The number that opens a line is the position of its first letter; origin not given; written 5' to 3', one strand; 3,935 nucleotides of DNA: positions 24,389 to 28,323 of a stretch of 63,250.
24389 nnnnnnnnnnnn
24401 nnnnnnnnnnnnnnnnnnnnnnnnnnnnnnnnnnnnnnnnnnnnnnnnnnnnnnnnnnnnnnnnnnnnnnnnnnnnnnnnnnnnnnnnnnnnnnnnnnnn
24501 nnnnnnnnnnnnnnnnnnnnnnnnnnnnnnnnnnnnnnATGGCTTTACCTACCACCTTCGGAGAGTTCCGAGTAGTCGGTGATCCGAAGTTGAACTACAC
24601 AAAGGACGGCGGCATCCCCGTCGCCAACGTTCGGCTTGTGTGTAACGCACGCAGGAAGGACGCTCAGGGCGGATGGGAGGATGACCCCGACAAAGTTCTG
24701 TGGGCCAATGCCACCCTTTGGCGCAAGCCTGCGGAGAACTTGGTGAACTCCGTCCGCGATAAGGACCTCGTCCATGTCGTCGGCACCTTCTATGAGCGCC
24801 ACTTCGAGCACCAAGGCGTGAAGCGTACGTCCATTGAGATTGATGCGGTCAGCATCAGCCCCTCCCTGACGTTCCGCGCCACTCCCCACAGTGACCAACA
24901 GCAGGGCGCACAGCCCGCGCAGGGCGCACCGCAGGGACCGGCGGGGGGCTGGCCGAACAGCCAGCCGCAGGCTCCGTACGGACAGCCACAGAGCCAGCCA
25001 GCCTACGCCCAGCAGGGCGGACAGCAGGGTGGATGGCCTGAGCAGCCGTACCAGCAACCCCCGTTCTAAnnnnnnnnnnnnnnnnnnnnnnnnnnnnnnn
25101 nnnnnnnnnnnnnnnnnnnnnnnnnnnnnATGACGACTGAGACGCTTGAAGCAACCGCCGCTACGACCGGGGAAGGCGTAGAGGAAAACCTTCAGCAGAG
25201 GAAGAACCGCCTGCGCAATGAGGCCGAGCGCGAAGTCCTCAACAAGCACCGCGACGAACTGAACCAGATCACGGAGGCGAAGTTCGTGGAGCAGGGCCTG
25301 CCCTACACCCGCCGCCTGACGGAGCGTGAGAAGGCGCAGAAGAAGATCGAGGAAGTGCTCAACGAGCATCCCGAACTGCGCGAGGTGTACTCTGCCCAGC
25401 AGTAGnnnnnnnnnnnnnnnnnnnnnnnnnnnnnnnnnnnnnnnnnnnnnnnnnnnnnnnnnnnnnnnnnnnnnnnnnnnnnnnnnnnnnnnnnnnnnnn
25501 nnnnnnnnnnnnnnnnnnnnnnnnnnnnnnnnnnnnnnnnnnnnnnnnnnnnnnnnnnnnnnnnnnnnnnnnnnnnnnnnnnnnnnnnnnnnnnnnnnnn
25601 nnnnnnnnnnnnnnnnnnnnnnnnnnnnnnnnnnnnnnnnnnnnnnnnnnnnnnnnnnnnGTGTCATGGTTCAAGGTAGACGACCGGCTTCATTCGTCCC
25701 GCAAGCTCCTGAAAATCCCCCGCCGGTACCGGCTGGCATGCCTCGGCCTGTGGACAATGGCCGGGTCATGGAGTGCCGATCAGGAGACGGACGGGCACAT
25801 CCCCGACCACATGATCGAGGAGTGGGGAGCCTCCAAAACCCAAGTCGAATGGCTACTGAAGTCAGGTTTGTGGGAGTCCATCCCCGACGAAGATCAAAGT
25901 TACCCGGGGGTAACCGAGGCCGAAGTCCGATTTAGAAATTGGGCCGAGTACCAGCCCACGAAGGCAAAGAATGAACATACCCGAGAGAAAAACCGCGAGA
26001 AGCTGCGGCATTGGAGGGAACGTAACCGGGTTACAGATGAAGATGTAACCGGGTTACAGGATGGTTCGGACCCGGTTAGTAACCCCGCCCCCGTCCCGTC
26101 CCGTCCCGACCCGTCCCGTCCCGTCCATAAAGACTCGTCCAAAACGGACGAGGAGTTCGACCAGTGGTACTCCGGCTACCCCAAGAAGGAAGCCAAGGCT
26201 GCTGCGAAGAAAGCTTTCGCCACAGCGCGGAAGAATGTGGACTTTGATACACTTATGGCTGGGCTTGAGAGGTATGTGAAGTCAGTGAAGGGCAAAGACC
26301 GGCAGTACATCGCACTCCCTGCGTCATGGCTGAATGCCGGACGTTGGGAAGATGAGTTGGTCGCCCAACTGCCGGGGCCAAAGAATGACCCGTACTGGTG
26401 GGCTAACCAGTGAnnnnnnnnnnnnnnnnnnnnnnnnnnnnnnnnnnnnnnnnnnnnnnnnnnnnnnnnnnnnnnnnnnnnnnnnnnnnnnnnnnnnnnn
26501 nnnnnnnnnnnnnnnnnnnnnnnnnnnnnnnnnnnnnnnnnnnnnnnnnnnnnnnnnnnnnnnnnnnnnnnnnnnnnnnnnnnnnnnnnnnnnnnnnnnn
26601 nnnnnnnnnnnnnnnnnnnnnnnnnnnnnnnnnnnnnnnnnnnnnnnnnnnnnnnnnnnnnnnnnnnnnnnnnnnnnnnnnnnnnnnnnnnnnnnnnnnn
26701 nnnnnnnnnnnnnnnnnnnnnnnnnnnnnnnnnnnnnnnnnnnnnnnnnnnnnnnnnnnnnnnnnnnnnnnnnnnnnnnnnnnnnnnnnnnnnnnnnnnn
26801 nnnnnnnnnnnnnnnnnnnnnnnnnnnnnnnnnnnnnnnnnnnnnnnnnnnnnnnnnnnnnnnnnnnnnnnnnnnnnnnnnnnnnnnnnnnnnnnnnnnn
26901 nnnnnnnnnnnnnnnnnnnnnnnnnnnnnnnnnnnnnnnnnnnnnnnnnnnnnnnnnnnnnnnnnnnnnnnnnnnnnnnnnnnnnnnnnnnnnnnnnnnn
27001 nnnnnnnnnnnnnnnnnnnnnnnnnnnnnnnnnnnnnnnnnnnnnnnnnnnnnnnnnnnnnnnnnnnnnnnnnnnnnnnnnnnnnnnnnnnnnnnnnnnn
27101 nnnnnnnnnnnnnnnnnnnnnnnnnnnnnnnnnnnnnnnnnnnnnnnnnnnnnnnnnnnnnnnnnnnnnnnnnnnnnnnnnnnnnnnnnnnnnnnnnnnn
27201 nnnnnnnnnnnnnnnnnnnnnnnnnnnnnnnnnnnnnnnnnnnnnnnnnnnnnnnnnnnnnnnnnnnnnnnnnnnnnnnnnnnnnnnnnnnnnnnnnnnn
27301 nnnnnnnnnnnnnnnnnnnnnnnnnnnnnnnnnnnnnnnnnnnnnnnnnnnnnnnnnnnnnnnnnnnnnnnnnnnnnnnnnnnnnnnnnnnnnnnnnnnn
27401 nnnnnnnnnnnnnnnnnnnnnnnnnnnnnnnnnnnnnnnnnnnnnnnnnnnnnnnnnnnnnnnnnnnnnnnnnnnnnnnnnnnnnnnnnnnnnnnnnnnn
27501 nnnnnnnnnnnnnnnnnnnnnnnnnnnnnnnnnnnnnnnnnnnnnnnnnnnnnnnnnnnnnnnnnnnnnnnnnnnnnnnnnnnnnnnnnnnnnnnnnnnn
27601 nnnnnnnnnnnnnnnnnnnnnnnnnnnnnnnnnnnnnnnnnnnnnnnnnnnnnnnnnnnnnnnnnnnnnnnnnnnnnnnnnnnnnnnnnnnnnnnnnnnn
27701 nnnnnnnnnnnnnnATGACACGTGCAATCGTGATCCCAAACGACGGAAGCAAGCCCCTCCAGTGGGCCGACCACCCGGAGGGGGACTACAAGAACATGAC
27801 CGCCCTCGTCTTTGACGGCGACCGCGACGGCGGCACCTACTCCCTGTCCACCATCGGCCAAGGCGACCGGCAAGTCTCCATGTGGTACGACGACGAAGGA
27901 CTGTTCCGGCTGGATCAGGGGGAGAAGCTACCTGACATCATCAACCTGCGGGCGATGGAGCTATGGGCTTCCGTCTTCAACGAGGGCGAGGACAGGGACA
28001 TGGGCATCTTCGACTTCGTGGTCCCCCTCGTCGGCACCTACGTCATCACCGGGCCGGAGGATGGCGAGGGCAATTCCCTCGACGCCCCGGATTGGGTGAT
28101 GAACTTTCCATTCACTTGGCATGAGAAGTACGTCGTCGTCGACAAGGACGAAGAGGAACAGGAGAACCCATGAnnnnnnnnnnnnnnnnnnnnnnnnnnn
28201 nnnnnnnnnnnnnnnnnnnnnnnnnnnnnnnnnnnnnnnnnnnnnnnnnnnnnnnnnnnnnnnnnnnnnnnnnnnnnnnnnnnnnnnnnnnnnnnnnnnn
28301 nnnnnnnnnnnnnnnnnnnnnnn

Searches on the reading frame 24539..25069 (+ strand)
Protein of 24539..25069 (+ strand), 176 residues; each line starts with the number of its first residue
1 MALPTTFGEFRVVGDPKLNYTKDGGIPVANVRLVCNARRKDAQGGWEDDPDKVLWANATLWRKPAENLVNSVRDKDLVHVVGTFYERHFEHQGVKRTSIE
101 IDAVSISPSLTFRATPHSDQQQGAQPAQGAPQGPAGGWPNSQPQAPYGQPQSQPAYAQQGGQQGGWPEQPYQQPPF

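Call 74: search_protein_families(library=pfam, proteins=[window:24539-25069:+], max_evalue=0.05)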
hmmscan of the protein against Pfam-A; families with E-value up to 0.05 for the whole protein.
window:24539-25069:+ (176 aa): 1 family
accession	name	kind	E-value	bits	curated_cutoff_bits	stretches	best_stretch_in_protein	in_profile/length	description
PF00436.31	SSB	-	4.4e-12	46.4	26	1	11-106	9-101/104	Single-strand binding protein family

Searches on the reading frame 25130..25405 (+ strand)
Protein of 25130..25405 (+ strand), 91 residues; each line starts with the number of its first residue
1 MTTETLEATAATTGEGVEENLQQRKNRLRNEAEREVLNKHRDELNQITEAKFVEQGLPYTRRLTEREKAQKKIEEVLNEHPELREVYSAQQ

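Call 90: search_protein_families(library=phrogs, proteins=[window:25130-25405:+], max_evalue=0.01)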
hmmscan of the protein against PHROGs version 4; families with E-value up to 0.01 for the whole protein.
window:25130-25405:+ (91 aa): 1 family
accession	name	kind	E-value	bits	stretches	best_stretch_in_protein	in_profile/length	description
phrog_29419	-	unknown function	5.5e-20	73.2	1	18-87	37-106/149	-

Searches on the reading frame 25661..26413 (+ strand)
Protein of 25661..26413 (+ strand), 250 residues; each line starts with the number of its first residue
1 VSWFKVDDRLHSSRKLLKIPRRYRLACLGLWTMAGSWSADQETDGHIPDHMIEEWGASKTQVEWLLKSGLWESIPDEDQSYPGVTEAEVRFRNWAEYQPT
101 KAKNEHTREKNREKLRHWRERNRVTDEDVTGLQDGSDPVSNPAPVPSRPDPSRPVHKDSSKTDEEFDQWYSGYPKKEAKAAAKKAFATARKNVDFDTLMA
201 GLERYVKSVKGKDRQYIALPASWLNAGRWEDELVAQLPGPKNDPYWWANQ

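Call 14: search_protein_families(library=pfam, proteins=[window:25661-26413:+], max_evalue=0.01)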
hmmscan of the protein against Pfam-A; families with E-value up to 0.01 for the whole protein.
window:25661-26413:+ (250 aa): 0 families

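Call 35: search_protein_families(library=phrogs, proteins=[window:25661-26413:+], max_evalue=0.001)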
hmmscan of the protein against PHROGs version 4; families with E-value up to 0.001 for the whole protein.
window:25661-26413:+ (250 aa): 10 families
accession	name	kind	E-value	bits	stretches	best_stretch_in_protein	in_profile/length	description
phrog_2447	-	DNA, RNA and nucleotide metabolism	2.9e-42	146.7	1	1-166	3-167/295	replication initiation protein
phrog_1882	-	unknown function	3.2e-23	83.9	1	1-157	1-146/259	-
phrog_270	-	DNA, RNA and nucleotide metabolism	1.3e-22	81.7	1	110-236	106-253/383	replication initiation protein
phrog_9474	-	DNA, RNA and nucleotide metabolism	1.8e-19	71.4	1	1-240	1-256/288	replication initiation protein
phrog_9327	-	DNA, RNA and nucleotide metabolism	6.6e-19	69.6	1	101-232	98-241/276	primosomal protein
phrog_30000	-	unknown function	1.9e-14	55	1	1-124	1-121/334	-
phrog_3926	-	DNA, RNA and nucleotide metabolism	5.5e-10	40.4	1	1-138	4-133/312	replication initiation protein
phrog_16304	-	unknown function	8.2e-10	40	1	153-232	134-224/244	-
phrog_10293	-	unknown function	2.3e-09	38.2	1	160-232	11-84/185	-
phrog_26426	-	DNA, RNA and nucleotide metabolism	0.00032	21.2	1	153-210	133-193/272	replication protein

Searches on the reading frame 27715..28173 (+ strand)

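Call 90: search_protein_families(library=phrogs, proteins=[window:27715-28173:+], max_evalue=0.01)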
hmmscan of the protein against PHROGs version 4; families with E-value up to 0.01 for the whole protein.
window:27715-28173:+ (152 aa): 2 families
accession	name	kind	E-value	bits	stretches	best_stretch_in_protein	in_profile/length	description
phrog_25534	-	unknown function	1.9e-14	54.7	1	51-139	41-118/126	-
phrog_3777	-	unknown function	0.0011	19.6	1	50-134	48-114/127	-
